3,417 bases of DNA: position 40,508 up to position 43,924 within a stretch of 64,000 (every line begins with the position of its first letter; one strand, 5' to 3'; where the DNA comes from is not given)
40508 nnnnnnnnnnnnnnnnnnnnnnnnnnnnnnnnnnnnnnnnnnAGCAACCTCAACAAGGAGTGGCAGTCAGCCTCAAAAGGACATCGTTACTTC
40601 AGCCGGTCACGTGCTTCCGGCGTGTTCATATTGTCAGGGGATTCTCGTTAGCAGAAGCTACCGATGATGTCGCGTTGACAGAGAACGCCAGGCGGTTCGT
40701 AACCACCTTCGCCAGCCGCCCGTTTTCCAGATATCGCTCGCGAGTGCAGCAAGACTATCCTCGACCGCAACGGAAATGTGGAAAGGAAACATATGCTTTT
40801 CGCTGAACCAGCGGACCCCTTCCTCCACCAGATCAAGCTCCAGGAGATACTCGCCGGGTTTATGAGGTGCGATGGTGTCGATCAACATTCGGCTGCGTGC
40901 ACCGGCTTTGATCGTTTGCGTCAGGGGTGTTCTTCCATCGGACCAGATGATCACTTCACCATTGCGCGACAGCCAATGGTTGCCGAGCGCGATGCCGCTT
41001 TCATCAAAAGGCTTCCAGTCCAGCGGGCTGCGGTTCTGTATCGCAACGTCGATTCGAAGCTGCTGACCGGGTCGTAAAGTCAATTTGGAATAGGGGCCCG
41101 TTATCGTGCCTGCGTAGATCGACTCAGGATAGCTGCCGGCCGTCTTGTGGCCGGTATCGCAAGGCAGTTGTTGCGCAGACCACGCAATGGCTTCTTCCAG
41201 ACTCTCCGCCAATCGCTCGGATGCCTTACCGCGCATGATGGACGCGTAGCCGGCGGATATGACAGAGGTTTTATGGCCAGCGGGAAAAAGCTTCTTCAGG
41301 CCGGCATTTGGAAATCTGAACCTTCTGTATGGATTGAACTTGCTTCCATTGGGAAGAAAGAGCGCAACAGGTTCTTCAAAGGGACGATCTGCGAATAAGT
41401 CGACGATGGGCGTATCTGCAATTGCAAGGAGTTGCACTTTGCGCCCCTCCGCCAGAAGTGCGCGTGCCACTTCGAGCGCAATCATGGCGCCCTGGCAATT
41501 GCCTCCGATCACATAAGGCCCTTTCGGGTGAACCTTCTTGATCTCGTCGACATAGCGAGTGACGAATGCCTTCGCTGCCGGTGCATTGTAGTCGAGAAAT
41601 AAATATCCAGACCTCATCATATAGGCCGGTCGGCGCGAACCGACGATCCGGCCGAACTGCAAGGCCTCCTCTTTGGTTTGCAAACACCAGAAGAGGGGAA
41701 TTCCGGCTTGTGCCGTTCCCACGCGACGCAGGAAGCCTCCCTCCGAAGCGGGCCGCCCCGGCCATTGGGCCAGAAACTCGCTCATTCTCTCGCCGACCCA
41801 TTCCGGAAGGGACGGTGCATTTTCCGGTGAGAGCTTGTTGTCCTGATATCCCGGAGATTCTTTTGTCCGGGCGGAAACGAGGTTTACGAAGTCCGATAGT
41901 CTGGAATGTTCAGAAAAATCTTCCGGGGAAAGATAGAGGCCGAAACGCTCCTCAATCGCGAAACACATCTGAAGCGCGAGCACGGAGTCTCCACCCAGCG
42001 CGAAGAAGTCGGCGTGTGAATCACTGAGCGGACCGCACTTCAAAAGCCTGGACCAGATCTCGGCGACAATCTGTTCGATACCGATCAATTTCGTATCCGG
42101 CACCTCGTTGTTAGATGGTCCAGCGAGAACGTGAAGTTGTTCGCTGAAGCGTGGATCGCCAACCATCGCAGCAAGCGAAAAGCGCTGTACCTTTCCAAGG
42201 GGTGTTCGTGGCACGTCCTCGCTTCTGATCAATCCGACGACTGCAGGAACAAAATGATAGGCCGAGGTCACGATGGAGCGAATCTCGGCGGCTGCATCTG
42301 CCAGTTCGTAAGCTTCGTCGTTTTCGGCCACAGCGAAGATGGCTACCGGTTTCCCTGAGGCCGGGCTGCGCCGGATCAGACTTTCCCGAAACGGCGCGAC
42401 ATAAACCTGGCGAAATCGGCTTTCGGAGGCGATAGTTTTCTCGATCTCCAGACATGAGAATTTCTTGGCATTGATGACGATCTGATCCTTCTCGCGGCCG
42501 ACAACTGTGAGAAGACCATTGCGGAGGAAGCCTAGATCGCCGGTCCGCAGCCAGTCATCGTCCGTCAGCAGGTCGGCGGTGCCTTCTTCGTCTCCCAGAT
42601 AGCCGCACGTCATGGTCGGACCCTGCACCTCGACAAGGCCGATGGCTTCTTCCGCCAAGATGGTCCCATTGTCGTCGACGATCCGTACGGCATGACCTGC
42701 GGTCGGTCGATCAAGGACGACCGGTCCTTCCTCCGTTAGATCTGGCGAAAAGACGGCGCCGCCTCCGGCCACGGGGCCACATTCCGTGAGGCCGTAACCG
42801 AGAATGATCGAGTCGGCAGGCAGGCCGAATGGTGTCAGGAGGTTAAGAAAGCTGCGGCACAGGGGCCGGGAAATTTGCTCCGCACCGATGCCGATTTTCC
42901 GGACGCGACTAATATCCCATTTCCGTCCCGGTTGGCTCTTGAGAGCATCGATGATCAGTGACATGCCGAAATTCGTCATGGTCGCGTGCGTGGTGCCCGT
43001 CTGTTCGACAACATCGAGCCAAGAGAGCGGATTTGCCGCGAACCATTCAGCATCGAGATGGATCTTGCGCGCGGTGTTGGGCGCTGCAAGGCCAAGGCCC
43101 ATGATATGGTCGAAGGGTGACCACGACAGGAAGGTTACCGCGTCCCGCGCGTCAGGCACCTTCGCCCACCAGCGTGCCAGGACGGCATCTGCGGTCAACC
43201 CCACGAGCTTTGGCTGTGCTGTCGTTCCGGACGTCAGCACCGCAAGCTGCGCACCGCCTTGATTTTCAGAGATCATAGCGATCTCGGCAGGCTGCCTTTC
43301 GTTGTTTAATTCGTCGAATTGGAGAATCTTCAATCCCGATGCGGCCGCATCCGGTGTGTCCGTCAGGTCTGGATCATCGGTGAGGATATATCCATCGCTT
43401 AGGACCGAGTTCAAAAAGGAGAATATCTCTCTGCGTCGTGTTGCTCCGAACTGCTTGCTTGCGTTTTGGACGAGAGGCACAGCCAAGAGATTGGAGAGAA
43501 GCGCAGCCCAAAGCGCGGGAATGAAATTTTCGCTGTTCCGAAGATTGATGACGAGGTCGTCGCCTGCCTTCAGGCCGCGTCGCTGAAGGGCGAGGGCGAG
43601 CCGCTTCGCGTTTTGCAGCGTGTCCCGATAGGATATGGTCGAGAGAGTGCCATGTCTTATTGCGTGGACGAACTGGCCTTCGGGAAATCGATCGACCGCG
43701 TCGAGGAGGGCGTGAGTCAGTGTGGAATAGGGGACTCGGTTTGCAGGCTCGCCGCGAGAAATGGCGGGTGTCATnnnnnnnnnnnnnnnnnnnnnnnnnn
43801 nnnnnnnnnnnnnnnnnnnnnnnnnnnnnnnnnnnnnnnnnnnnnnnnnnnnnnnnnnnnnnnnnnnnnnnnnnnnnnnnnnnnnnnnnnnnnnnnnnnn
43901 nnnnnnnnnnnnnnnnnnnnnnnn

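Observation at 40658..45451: Translationally coupled operon: Tat-exported GH3 hydrolase, DUF218 protein, and NRPS-like A-T-TE protein with extra C-terminal domain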

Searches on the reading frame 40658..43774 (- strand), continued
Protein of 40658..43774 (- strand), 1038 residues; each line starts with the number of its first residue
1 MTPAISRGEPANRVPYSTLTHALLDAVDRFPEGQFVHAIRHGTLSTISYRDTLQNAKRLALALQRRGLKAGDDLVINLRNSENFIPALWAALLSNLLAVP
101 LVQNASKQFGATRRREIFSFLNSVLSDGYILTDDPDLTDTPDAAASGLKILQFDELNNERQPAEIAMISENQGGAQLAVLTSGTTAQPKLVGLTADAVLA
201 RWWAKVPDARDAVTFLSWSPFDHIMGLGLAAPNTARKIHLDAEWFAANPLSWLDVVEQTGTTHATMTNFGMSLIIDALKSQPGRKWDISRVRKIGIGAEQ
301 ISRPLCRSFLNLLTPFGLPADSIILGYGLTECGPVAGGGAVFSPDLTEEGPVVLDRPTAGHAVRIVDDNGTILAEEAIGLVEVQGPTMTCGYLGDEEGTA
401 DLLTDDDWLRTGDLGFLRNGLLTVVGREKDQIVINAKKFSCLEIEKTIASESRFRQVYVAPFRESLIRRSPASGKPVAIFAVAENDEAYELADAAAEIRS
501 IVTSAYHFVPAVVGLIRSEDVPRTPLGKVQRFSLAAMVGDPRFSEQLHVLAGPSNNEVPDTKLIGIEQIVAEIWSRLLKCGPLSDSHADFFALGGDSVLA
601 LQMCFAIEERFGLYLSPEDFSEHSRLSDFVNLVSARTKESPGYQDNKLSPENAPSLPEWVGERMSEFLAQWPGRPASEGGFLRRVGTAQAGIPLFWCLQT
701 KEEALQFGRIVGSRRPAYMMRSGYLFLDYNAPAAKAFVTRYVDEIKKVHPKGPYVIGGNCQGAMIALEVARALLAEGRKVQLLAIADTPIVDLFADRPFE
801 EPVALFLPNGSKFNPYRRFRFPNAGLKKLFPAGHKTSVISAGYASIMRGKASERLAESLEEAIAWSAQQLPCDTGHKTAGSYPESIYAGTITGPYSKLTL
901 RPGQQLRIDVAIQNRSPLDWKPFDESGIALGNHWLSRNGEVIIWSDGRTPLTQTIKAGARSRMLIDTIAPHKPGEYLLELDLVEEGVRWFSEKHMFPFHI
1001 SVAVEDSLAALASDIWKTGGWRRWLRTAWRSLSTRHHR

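Call 16: find_encoding_contigs(protein=P0004, flank=10000, max_places=3)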
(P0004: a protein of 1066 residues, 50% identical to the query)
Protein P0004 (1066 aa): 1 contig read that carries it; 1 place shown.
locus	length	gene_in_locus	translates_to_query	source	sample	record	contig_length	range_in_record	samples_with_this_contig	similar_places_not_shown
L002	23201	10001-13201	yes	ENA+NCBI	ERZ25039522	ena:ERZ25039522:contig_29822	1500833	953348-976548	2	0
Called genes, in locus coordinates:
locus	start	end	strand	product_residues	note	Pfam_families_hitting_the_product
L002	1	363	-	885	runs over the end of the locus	PF17900:Peptidase_M1_N, PF01433:Peptidase_M1, PF11940:DUF3458, PF17432:DUF3458_C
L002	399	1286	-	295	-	PF01177:Asp_Glu_race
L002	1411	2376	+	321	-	PF13103:TonB_2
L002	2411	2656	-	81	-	-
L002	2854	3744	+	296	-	PF08379:Bact_transglu_N, PF01841:Transglut_core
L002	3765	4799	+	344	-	PF04960:Glutaminase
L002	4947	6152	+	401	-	PF03616:Glt_symporter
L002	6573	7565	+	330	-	PF00296:Bac_luciferase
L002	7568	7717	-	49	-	-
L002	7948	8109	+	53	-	-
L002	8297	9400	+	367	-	PF00933:Glyco_hydro_3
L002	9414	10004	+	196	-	PF02698:DUF218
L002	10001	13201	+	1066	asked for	PF00501:AMP-binding, PF00550:PP-binding, PF00975:Thioesterase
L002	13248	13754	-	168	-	-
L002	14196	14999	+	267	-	PF00117:GATase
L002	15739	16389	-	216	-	-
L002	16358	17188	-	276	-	PF01225:Mur_ligase (weak), PF08245:Mur_ligase_M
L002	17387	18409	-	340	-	PF02601:Exonuc_VII_L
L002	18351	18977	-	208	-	PF13742:tRNA_anti_2, PF01336:tRNA_anti-codon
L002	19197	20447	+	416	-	PF11064:DUF2865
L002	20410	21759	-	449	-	PF00749:tRNA-synt_1c, PF19269:Anticodon_2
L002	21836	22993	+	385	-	PF13506:Glyco_transf_21, PF13641:Glyco_tranf_2_3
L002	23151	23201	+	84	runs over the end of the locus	PF04972:BON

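Call 17: find_encoding_contigs(protein=P0012, flank=8000, max_places=2)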
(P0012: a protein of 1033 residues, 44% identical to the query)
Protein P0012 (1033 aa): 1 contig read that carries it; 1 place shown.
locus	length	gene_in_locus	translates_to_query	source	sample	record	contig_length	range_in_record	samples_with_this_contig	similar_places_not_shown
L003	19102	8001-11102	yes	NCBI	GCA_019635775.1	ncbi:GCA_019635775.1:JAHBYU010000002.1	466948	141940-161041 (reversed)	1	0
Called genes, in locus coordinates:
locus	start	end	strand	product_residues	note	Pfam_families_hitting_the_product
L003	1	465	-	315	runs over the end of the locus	PF00532:Peripla_BP_1, PF13407:Peripla_BP_4, PF13377:Peripla_BP_3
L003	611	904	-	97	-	-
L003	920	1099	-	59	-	-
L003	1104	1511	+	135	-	PF02142:MGS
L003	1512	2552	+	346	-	PF02685:Glucokinase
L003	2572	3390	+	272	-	PF01113:DapB_N, PF05173:DapB_C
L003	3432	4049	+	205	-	PF00300:His_Phos_1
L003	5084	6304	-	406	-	-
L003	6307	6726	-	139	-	-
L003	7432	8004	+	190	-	PF02698:DUF218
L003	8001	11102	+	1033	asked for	PF00501:AMP-binding, PF00550:PP-binding, PF00975:Thioesterase (faint)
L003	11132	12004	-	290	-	PF01869:BcrAD_BadFG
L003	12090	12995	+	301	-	PF13580:SIS_2 (weak), PF22645:GKRP_SIS_N (faint), PF01380:SIS (faint)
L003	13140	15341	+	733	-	PF00989:PAS (faint), PF08448:PAS_4, PF00990:GGDEF, PF00563:EAL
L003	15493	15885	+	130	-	-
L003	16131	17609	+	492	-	PF01266:DAO (faint), PF01494:FAD_binding_3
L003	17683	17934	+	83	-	-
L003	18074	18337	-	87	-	-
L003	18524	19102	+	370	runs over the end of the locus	PF00155:Aminotran_1_2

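Call 18: find_encoding_contigs(protein=P0028, flank=8000, max_places=2)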
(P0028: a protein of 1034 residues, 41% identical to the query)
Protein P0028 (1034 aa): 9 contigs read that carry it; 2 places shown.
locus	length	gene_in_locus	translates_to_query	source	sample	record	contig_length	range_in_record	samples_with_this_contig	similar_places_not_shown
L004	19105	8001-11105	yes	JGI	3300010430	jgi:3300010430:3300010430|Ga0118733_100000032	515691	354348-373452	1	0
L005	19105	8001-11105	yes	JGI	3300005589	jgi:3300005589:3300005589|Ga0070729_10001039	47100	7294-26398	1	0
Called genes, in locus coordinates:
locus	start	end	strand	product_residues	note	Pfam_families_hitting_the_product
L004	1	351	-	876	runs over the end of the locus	-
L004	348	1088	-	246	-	-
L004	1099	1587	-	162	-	-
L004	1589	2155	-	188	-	-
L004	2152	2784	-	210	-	-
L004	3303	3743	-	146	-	-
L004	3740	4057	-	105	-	-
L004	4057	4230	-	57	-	-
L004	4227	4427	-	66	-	PF05930:Phage_AlpA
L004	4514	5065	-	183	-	-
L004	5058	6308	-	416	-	PF13356:Arm-DNA-bind_3, PF22022:Phage_int_M, PF00589:Phage_integrase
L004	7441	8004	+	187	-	PF02698:DUF218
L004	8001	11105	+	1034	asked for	PF00501:AMP-binding, PF00550:PP-binding, PF00975:Thioesterase (weak)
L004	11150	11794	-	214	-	PF01869:BcrAD_BadFG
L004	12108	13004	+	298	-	PF01380:SIS (weak)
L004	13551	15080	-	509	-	PF10604:Polyketide_cyc2, PF08240:ADH_N, PF00107:ADH_zinc_N, PF13602:ADH_zinc_N_2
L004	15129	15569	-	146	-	PF10604:Polyketide_cyc2, PF03364:Polyketide_cyc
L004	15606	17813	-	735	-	PF01145:Band_7, PF15975:Flot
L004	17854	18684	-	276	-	PF09370:PEP_hydrolase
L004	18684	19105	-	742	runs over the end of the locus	PF00005:ABC_tran, PF13304:AAA_21 (faint), PF06792:UPF0261, PF23189:UPF0261_C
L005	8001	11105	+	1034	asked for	PF00501:AMP-binding, PF00550:PP-binding, PF00975:Thioesterase (weak)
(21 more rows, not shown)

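Call 19: find_encoding_contigs(protein=P0048, flank=8000, max_places=2)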
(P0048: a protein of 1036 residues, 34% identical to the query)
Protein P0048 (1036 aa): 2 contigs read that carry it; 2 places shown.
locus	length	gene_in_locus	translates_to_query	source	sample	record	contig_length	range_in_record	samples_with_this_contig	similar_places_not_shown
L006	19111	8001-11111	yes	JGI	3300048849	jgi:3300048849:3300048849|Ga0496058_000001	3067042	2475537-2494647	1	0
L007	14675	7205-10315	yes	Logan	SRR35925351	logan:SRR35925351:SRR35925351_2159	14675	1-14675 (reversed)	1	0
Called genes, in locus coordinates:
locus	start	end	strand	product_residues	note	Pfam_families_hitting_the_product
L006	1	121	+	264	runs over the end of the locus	PF05690:ThiG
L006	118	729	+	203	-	PF02581:TMP-TENI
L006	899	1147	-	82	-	-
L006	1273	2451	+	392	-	PF01053:Cys_Met_Meta_PP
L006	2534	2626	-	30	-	PF08042:PqqA (weak)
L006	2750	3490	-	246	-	PF00132:Hexapep, PF14602:Hexapep_2 (weak)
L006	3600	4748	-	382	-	-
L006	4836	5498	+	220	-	-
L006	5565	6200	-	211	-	PF05711:TylF, PF13578:Methyltransf_24, PF05711:TylF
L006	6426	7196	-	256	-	PF00535:Glycos_transf_2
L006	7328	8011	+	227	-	PF02698:DUF218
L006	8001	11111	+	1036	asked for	PF00501:AMP-binding, PF00550:PP-binding, PF00975:Thioesterase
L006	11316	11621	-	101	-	PF04800:NDUS4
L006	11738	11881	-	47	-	-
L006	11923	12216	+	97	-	PF14384:BrnA_antitoxin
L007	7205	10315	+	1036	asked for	PF00501:AMP-binding, PF00550:PP-binding, PF00975:Thioesterase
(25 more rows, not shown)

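Call 20: find_encoding_contigs(protein=P0025, flank=8000, max_places=2)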
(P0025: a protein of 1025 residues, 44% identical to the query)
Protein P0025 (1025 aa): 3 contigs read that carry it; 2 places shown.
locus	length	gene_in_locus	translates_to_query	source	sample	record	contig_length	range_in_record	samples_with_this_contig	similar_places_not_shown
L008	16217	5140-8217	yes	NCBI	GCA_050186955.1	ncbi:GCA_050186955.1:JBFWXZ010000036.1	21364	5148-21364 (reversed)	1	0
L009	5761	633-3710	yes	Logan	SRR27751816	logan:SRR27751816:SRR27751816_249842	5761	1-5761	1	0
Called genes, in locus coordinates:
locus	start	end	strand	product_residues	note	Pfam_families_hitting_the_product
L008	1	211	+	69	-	?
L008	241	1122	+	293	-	PF01040:UbiA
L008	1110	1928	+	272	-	PF02630:SCO1-SenC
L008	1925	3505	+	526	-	PF00033:Cytochrome_B, PF13631:Cytochrom_B_N_2, PF13237:Fer4_10 (faint), PF00037:Fer4 (faint), PF12797:Fer4_2 (faint), PF12838:Fer4_7, PF13187:Fer4_9 (weak), PF02662:FlpD, +3 more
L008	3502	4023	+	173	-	-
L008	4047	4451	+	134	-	PF01814:Hemerythrin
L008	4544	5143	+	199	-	PF02698:DUF218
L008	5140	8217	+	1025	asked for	PF00501:AMP-binding, PF00550:PP-binding, PF00975:Thioesterase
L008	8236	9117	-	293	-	PF01869:BcrAD_BadFG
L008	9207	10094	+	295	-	PF13580:SIS_2 (weak), PF14555:UBA_4 (faint)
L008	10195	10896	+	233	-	PF01988:VIT1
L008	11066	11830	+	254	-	-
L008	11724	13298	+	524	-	PF00817:IMS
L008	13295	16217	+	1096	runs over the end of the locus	PF02811:PHP, PF07733:DNA_pol3_alpha, PF17657:DNA_pol3_finger, PF14579:HHH_6, PF01336:tRNA_anti-codon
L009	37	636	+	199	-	PF02698:DUF218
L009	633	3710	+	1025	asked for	PF00501:AMP-binding, PF00550:PP-binding, PF00975:Thioesterase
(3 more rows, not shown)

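Call 27: search_protein_families(library=pfam, proteins=[P0049], max_evalue=10)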
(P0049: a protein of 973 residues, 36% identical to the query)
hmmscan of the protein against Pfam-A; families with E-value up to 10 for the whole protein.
P0049 (973 aa): 8 families
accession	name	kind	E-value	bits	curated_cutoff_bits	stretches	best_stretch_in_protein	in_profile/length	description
PF00501.34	AMP-binding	-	7.6e-25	88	29.9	1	5-224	162-384/384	AMP-binding enzyme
PF00550.31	PP-binding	-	1.3e-13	51.4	20.8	1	394-457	2-67/67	Phosphopantetheine attachment site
PF00975.26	Thioesterase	-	2.1e-09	38.4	26.4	1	554-611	44-101/226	Thioesterase domain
PF22895.2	DUF7024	-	1.9e-08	34.8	24.4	1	833-968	8-143/145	Domain of unknown function (DUF7024)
PF16158.11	N_BRCA1_IG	-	9.5e-05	23.3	28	1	708-797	6-97/108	Ig-like domain from next to BRCA1 gene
PF00561.26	Abhydrolase_1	-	0.093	12.8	25.8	1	547-611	37-101/245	alpha/beta hydrolase fold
PF14524.12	Wzt_C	-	0.13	12.7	30.4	1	708-796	26-111/143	Wzt C-terminal domain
PF03377.19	TAL_effector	-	0.33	11.8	28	1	319-346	7-34/34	TAL effector repeat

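Call 34: find_related_loci(query=A1, collection=metagenome_contigs, flank=8000)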
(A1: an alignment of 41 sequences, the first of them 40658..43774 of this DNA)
Query A1 (1038 aa) in metagenome_contigs; peptide patterns used: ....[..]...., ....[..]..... (x = any residue, [..] = any of these).
426 stretches matched a pattern; 346 encode a relative of the query (tblastn E <= 1e-3); the best 80 are kept; 80 distinct loci.
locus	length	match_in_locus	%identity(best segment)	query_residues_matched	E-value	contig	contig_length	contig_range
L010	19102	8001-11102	75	1-1035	0e+0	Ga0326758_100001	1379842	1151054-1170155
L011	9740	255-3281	49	1-1010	0e+0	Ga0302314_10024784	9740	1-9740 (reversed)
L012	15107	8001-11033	41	1-1027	0e+0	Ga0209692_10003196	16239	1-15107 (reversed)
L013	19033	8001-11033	41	1-1027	0e+0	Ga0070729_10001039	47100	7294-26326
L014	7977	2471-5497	40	1-1026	0e+0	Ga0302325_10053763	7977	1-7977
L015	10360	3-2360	39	193-1005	2e-176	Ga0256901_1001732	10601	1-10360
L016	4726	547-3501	35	3-1018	1e-174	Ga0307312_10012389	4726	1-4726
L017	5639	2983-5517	37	3-869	5e-154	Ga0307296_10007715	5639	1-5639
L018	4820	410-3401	45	1-1006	0e+0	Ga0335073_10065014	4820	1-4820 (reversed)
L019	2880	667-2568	39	4-663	4e-131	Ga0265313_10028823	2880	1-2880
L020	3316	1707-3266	44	3-536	2e-128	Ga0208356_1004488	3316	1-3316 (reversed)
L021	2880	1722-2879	53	1-387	2e-126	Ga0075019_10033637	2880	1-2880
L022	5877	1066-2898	39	2-636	2e-117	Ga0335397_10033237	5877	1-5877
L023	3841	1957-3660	40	13-578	3e-118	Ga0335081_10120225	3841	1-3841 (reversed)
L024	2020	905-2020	53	1-375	5e-121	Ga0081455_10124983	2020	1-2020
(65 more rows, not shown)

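Call 42: search_protein_families(library=ncbifam, proteins=[L003:11132-12004:-, L003:12090-12995:+], max_evalue=0.00001)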
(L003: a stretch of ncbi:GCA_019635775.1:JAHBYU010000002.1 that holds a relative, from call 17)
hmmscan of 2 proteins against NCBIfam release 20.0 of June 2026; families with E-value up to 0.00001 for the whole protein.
L003:11132-12004:- (290 aa): 1 family
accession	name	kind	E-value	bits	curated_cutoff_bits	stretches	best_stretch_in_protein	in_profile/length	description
NF046058.1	NagK_SO3507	equivalog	5.6e-67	226.3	370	1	3-288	7-293/295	N-acetylglucosamine kinase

L003:12090-12995:+ (301 aa): 5 families
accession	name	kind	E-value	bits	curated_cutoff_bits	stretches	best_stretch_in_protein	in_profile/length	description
NF003915.0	PRK05441.1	subfamily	9.5e-77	258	168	1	4-288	9-297/300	N-acetylmuramic acid 6-phosphate etherase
NF009222.0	PRK12570.1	subfamily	3.1e-61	206.9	255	1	6-287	18-303/307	N-acetylmuramic acid 6-phosphate etherase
TIGR00274.1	TIGR00274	equivalog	3.4e-56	190.5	302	1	13-286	13-290/291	N-acetylmuramic acid 6-phosphate etherase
TIGR01135.1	glmS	equivalog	6.2e-08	31.6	418.05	1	121-215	336-428/607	glutamine--fructose-6-phosphate transaminase (isomerizing)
NF001484.0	PRK00331.1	subfamily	2.5e-07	29.5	381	1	121-217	331-425/601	isomerizing glutamine--fructose-6-phosphate transaminase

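Call 56: find_encoding_contigs(protein=P0074, flank=8000, max_places=1)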
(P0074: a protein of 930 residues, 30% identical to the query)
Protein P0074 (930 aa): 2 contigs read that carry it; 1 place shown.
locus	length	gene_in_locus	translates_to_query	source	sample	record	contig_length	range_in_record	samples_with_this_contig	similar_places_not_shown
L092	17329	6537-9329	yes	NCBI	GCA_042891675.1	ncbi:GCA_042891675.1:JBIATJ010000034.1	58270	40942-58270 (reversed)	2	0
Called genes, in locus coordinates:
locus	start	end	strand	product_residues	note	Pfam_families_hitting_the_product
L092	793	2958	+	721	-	PF00754:F5_F8_type_C, PF22633:F5_F8_type_C_2, PF02836:Glyco_hydro_2_C (weak), PF00754:F5_F8_type_C, PF22633:F5_F8_type_C_2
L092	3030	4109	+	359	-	PF09362:DUF1996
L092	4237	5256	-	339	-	PF00356:LacI, PF00532:Peripla_BP_1, PF13407:Peripla_BP_4, PF13377:Peripla_BP_3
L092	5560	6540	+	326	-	PF00107:ADH_zinc_N (weak)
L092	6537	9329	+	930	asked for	PF00501:AMP-binding, PF00550:PP-binding, PF00975:Thioesterase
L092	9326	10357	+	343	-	PF08100:Dimerisation, PF00891:Methyltransf_2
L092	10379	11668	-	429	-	PF07690:MFS_1, PF13347:MFS_2, PF00083:Sugar_tr (weak), PF07690:MFS_1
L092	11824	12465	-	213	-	PF00440:TetR_N, PF13977:TetR_C_6 (weak)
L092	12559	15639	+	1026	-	PF22907:Ams1-like_1st, PF01074:Glyco_hydro_38N, PF09261:Alpha-mann_mid, PF07748:Glyco_hydro_38C, PF17677:Glyco_hydro38C2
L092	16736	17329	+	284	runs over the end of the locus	PF00106:adh_short, PF08659:KR, PF13561:adh_short_C2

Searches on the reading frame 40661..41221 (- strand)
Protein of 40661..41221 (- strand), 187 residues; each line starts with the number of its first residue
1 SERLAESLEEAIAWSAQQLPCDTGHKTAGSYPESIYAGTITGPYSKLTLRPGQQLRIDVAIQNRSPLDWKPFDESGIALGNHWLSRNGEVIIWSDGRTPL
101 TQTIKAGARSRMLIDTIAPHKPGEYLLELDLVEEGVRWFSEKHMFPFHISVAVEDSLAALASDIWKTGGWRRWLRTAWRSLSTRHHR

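Call 27: search_protein_families(library=pfam, proteins=[window:40661-41221:-], max_evalue=10)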
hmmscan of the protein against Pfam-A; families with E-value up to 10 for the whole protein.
window:40661-41221:- (187 aa): 2 families
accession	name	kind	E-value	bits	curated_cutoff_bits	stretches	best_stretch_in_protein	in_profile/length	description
PF16158.11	N_BRCA1_IG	-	0.054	14.5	28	1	49-139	8-98/108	Ig-like domain from next to BRCA1 gene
PF16967.11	TcfC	-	0.25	11.4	29.4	1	84-134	9-55/68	E-set like domain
